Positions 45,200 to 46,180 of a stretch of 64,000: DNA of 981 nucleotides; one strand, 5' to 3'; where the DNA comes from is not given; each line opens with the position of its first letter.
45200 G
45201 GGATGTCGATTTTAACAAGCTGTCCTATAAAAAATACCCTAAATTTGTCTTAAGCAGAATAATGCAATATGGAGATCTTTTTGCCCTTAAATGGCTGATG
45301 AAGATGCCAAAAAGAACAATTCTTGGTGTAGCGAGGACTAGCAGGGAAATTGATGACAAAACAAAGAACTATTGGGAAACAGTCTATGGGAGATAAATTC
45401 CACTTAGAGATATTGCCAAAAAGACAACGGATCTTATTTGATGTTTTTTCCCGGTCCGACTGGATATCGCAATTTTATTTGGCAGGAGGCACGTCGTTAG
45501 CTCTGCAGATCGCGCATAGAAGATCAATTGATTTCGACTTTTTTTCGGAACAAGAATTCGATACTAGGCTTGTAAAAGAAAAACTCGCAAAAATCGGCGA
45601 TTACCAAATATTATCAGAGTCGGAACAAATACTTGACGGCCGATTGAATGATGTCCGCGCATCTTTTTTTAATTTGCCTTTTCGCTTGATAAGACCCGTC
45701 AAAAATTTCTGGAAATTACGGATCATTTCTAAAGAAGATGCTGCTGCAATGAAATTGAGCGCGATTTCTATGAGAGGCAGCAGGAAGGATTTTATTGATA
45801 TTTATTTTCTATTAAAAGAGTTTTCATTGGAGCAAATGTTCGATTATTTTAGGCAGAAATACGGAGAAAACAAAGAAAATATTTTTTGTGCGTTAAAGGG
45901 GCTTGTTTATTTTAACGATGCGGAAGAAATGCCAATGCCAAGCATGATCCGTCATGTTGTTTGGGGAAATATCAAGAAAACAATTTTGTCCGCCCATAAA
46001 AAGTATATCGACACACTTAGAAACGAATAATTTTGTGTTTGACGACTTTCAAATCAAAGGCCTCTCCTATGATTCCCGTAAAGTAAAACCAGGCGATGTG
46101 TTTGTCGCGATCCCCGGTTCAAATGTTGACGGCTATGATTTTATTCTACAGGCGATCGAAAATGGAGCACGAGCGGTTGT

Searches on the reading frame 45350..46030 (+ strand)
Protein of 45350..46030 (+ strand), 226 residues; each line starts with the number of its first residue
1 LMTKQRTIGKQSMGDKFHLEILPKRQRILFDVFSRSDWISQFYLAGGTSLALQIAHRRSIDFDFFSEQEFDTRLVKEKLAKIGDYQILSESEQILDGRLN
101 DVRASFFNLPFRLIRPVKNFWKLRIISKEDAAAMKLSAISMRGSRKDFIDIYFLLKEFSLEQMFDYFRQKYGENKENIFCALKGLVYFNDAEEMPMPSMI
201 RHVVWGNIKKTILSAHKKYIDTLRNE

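Call 49: search_protein_families(library=pfam, proteins=[window:45350-46030:+], max_evalue=0.001)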
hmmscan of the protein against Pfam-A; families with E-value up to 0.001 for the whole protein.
window:45350-46030:+ (226 aa): 1 family
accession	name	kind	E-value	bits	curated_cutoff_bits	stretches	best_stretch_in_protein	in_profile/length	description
PF08843.17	AbiEii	-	3.7e-15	56.9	22.5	2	27-100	1-77/238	Nucleotidyl transferase AbiEii toxin, Type IV TA system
